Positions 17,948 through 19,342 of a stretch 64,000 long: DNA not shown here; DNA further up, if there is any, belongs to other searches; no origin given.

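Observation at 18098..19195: F-box fused to an atypical Ras-superfamily GTPase-like domain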

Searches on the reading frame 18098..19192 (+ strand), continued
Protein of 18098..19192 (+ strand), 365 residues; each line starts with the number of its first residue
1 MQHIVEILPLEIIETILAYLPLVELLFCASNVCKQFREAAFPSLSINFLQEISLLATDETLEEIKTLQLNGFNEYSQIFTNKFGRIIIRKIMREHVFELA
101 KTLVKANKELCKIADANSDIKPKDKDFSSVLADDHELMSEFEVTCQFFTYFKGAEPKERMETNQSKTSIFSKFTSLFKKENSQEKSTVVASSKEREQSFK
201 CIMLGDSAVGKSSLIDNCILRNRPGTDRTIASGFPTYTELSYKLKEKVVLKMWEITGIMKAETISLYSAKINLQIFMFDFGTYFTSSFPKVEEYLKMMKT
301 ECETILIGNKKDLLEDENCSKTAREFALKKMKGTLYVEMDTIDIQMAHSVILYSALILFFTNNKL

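Call 31: search_protein_families(library=pfam, proteins=[P0015, P0016, P0017, P0018, P0020, P0029, P0049, P0050, P0063, P0073], max_evalue=0.01)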
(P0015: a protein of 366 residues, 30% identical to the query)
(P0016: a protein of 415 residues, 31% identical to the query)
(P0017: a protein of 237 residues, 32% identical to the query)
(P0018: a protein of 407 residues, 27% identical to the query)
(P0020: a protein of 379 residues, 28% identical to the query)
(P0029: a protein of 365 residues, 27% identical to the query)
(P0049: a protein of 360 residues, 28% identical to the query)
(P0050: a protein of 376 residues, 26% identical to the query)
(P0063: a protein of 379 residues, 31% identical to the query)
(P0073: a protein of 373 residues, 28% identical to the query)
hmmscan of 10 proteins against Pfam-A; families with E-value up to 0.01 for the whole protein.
P0015 (366 aa): 3 families
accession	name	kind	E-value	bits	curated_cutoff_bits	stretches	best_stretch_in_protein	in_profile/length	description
PF00071.28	Ras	-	5e-20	72.1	21.6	1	192-325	1-131/162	Ras family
PF08477.19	Roc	-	1.4e-18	67.7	27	1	192-308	1-119/119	Ras of Complex, Roc, domain of DAPkinase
PF12937.12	F-box-like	-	0.0094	16.1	24.3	0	6-26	22-43/47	F-box-like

P0016 (415 aa): 6 families
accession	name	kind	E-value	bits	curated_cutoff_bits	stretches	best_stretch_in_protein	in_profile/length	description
PF00071.28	Ras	-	1.9e-29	102.8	21.6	1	243-390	4-146/162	Ras family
PF08477.19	Roc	-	9.4e-21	74.7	27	1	241-357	2-119/119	Ras of Complex, Roc, domain of DAPkinase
PF00025.27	Arf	-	8.3e-08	32.3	22.3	1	236-387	12-156/174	ADP-ribosylation factor family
PF12937.12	F-box-like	-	1.3e-06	28.5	24.3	1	11-45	2-35/47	F-box-like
PF00646.38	F-box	-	1.4e-06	28.4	20.5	1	12-45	3-35/43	F-box domain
PF04670.18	Gtr1_RagA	-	0.00027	20.9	22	1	244-370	5-134/232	Gtr1/RagA G protein conserved region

P0017 (237 aa): 3 families
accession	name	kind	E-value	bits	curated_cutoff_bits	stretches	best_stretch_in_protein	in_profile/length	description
PF00071.28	Ras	-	2.9e-13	50.2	21.6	1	63-212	1-151/162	Ras family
PF08477.19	Roc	-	1.7e-07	31.9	27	1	63-173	1-119/119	Ras of Complex, Roc, domain of DAPkinase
PF02367.23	TsaE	-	0.0026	18.1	26.6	0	64-107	24-62/128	Threonylcarbamoyl adenosine biosynthesis protein TsaE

P0018 (407 aa): 6 families
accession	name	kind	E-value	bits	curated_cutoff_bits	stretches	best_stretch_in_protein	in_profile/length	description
PF00071.28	Ras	-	2.9e-21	76.2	21.6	1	238-379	3-142/162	Ras family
PF08477.19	Roc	-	9.3e-17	61.8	27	1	240-350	5-119/119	Ras of Complex, Roc, domain of DAPkinase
PF00025.27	Arf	-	4.6e-06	26.7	22.3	1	235-357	15-133/174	ADP-ribosylation factor family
PF12937.12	F-box-like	-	1.5e-05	25.1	24.3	1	32-65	1-33/47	F-box-like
PF00646.38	F-box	-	4.5e-05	23.6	20.5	1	32-65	1-33/43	F-box domain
PF08694.16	UFC1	-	0.0042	17.2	25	1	71-166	26-113/155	Ubiquitin-fold modifier-conjugating enzyme 1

P0020 (379 aa): 6 families
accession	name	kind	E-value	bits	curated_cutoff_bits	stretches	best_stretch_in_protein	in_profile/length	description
PF00071.28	Ras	-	7.1e-21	74.9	21.6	1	202-339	1-133/162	Ras family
PF08477.19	Roc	-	2.1e-20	73.6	27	1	202-321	1-119/119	Ras of Complex, Roc, domain of DAPkinase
PF00025.27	Arf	-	2.3e-10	40.7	22.3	1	202-352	16-156/174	ADP-ribosylation factor family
PF00646.38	F-box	-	2.6e-07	30.7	20.5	1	16-48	4-35/43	F-box domain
PF04670.18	Gtr1_RagA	-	1.4e-06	28.4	22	1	202-327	1-128/232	Gtr1/RagA G protein conserved region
PF12937.12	F-box-like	-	1.8e-05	24.8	24.3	1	14-48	2-35/47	F-box-like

P0029 (365 aa): 3 families
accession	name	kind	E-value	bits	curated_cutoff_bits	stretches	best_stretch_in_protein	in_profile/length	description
PF00071.28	Ras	-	1.2e-11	44.8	21.6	1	276-356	68-144/162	Ras family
PF00646.38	F-box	-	3.6e-05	23.9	20.5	1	26-64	1-38/43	F-box domain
PF00025.27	Arf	-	0.0096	15.8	22.3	0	274-355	76-156/174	ADP-ribosylation factor family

P0049 (360 aa): 5 families
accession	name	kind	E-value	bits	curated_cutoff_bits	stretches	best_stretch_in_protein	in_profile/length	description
PF00071.28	Ras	-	1.1e-22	80.8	21.6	1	182-331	1-142/162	Ras family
PF08477.19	Roc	-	1.2e-14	55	27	1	182-302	1-119/119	Ras of Complex, Roc, domain of DAPkinase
PF00025.27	Arf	-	1.8e-08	34.5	22.3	1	179-317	13-140/174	ADP-ribosylation factor family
PF00646.38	F-box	-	8.1e-07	29.2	20.5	1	7-41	2-35/43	F-box domain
PF12937.12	F-box-like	-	1e-05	25.7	24.3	1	6-40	1-34/47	F-box-like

P0050 (376 aa): 6 families
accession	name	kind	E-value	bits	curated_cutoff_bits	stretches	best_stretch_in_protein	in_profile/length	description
PF00071.28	Ras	-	6.2e-29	101.1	21.6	1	197-346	1-151/162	Ras family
PF08477.19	Roc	-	4.9e-21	75.6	27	1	197-311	1-119/119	Ras of Complex, Roc, domain of DAPkinase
PF00025.27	Arf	-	3.6e-07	30.3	22.3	1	190-317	10-132/174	ADP-ribosylation factor family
PF10662.15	PduV-EutP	-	0.00085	19.6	21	1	195-221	1-27/143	Ethanolamine utilisation - propanediol utilisation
PF01926.29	MMR_HSR1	-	0.001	19.6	21.9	1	197-290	1-95/113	50S ribosome-binding GTPase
PF12937.12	F-box-like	-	0.0037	17.5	24.3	1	14-49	3-36/47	F-box-like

P0063 (379 aa): 2 families
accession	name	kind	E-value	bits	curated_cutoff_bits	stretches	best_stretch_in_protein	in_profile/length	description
PF00071.28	Ras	-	1.9e-10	41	21.6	1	198-352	1-144/162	Ras family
PF00646.38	F-box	-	0.00037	20.7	20.5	1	28-61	1-33/43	F-box domain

P0073 (373 aa): 2 families
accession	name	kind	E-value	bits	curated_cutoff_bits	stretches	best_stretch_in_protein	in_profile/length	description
PF00071.28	Ras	-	1.2e-10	41.7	21.6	1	196-328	1-127/162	Ras family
PF08477.19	Roc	-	8.2e-06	26.5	27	1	196-312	1-119/119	Ras of Complex, Roc, domain of DAPkinase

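Call 52: predict_structure(alignment_id=A3)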
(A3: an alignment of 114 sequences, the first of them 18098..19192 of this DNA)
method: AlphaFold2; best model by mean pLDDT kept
length: 365 residues; sequences in the alignment: 114
mean_pLDDT: 81.4   pTM: 0.82
mean pLDDT of the five models: 81.4, 81.3, 81.3, 81.2, 80.6
residues with pLDDT >= 90: 153; 70-90: 133; 50-70: 54; < 50: 25
segments of 3 or more residues with pLDDT < 50: 156-166, 180-188
pLDDT, mean of each block of 10 residues (from residue 1): 75 86 80 77 82 82 76 69 89 95 87 67 77 92 88 52 48 54 49 85 95 89 53 74 89 88 87 97 92 92 96 94 94 96 94 95 71
secondary structure, 60 per line:
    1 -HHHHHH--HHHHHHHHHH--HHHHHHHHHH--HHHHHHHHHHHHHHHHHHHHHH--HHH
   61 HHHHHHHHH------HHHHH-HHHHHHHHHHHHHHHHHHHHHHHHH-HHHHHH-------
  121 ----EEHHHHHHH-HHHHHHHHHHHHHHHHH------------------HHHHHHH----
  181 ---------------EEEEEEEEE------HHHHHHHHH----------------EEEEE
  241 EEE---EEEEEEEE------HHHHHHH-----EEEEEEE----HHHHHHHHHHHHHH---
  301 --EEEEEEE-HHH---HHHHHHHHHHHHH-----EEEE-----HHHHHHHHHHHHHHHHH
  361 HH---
elements in order: H2-7 H10-19 H22-31 H34-55 H58-69 H76-80 H82-106 H108-113 H127-133 H135-151 H170-176 E196-204 H211-219 E236-243 E247-254 H261-267 E273-279 H284-297 E303-309 H317-329 E335-338 H344-362
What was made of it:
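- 18233..18550 (+): Family-specific helical linker (residues 46-151), with the conserved motifs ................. (here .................) and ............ (here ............). AlphaFold predicts helices with pLDDT 67-95 (call 52).
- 18551..18682 (+): Low-complexity S/K/E-rich tether (residues 152-195), containing the short conserved patch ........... pLDDT is below 55, with only a short helix at residues 170-176 (call 52).
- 18683..19183 (+): Rab-like G domain (residues 196-362). The protein ends three residues after helix alpha5 and has no Cys prenylation motif. The AlphaFold alpha/beta fold has pLDDT of about 85-97 here (call 52).
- On Ras-superfamily / Rab small GTPases: The AlphaFold model has pLDDT of about 85-97 over residues 196-362 (call 52).
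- AlphaFold with the family and Rab alignment gives pLDDT 81.4 and pTM 0.82 (call 52).
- Tried and rejected: The run with a 114-sequence alignment worked (call 52).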

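Call 55: fold_search(model_id=the predicted structure, library=pdb)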
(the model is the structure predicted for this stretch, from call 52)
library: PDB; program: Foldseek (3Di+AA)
matches with E <= 10: 1439; with E <= 0.001: 973
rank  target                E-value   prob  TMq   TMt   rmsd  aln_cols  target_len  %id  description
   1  2g77_B                5.2e-09  1.00  0.39  0.77   2.8       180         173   22  Crystal Structure of Gyp1 TBC domain in complex with Rab33 GTPase bound to GDP and AlF3 (released 2006-07-25)
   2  4uj5_B                1.9e-08  1.00  0.37  0.74   3.2       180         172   19  Crystal structure of human Rab11-Rabin8-FIP3 (released 2015-08-12)
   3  5xr7_A                2.3e-08  1.00  0.36  0.73   3.6       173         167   20  Crystal structure of RabA1a (Q72K) in complex with GTP (released 2018-06-13)
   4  6if2_B                2.9e-08  1.00  0.35  0.67   3.7       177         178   24  Complex structure of Rab35 and its effector RUSC2 (released 2019-04-03)
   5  9n85_C                4.2e-08  1.00  0.34  0.56   3.8       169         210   18  Cryo-EM structure of human importin beta:Ran-GTP:RanBP1 trimeric complex (released 2025-12-10)
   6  6if3_B                4.7e-08  1.00  0.37  0.72   3.6       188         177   22  Complex structure of Rab35 and its effector ACAP2 (released 2019-04-03)
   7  8kb8_C                5.0e-08  1.00  0.37  0.73   3.7       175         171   20  Structure of the WDR91 WD40 domain complexed with Rab7 (released 2024-08-07)
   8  7mnx_K                5.0e-08  1.00  0.38  0.64   3.8       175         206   17  Crystal Structure of Nup358/RanBP2 Ran-binding domain 2 in complex with Ran-GPPNHP (released 2022-06-15)
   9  4rke                  5.8e-08  1.00  0.35  0.68   3.5       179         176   17  Drosophila melanogaster Rab2 bound to GMPPNP (released 2014-12-10)
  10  8q0n_C                5.8e-08  1.00  0.34  0.65   5.8       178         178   19  HACE1 in complex with RAC1 Q61L (released 2024-01-10)
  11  3m1i_A                6.2e-08  1.00  0.37  0.64   3.8       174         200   19  Crystal structure of yeast CRM1 (Xpo1p) in complex with yeast RanBP1 (Yrb1p) and yeast RanGTP (Gsp1pGTP) (released 2010-06-02)
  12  7ajk_BBB              6.5e-08  1.00  0.32  0.60   6.3       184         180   22  Crystal structure of CRYI-B Rac1 complex (released 2020-11-18)
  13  4uj3_S                6.9e-08  1.00  0.37  0.71   3.9       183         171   20  Crystal structure of human Rab11-Rabin8-FIP3 (released 2015-08-12)
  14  1z0a_D                7.2e-08  1.00  0.34  0.74   3.2       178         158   19  GDP-Bound Rab2A GTPase (released 2005-07-26)
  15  6jmg_A                7.2e-08  1.00  0.35  0.47   3.8       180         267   21  Crystal structure of xRbj (released 2020-03-11)
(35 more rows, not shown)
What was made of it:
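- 18683..19183 (+): Foldseek top hits are Rab33, Rab11, RabA1a and Rab35, with TM-score normalised to the target of about 0.75 (call 55).
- On F-box proteins (SCF substrate receptors): A folded Rab-like domain occupies that position (calls 52, 55).
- On Ras-superfamily / Rab small GTPases: Foldseek top hits are Rab33, Rab11 and Rab35, with TM-score normalised to the target of about 0.75 (call 55).
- The C-terminal domain superposes on Rab33, Rab11 and Rab35 (call 55).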

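Call 56: find_homologous_proteins(query=A1, max_evalue=0.001)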
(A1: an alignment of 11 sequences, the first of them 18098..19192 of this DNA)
Query A1 (11 sequences) (365 aa, profile of the alignment): 84 proteins with E <= 0.001 among 6710 candidates.
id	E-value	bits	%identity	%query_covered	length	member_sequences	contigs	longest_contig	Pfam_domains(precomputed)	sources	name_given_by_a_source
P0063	9.3e-124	431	20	98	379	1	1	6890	PF00071.29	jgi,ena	-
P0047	6.1e-56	208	25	40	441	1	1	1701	PF01926.30,PF00025.28,PF08477.20,PF03193.23,PF00071.29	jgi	jgi:Ras-related protein Rab-11A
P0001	3.6e-53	199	99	56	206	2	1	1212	PF00025.28,PF08477.20,PF00071.29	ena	-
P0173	1.2e-29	122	28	35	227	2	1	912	PF01926.30,PF00025.28,PF08477.20,PF00009.34,PF00071.29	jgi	jgi:small GTP-binding protein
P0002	5.6e-28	116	32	44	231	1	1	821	PF01926.30,PF00025.28,PF08477.20,PF00071.29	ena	-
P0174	6.4e-27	113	59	5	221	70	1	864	PF00025.28,PF08477.20,PF00071.29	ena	-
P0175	8.3e-27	112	28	34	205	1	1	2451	PF01926.30,PF00025.28,PF08477.20,PF00071.29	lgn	-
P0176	1.6e-26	111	23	34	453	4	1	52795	PF13240.12,PF00025.28,PF08477.20,PF03029.24,PF00071.29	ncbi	-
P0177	3.9e-26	110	27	32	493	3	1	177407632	PF00025.28,PF08477.20,PF00071.29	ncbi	ncbi:unnamed protein product [Camellia sinensis]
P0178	1.1e-25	109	26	37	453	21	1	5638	PF13240.12,PF00025.28,PF08477.20,PF03029.24,PF00071.29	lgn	-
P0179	1.7e-25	108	31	33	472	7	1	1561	PF01926.30,PF00025.28,PF08477.20,PF00009.34,PF03193.23,PF00071.29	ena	-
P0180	4.9e-25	107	28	37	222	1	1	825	PF01926.30,PF00025.28,PF08477.20,PF00071.29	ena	-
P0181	2.0e-24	105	29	33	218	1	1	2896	PF01926.30,PF00025.28,PF08477.20,PF00071.29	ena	-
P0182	2.2e-24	104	27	36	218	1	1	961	PF01926.30,PF00025.28,PF08477.20,PF00071.29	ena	-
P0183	2.3e-24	104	31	32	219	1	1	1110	PF01926.30,PF00025.28,PF08477.20,PF04670.19,PF00071.29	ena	-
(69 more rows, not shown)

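Call 62: find_encoding_contigs(protein=window:18098-19192:+, flank=3000, max_places=10)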
Protein window:18098-19192:+ (365 aa): no gene with exactly this product is on record in the collection.
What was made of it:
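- Tried and rejected: The exact-protein contig look-up found nothing (call 62), so there is no expression or context evidence from that route.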
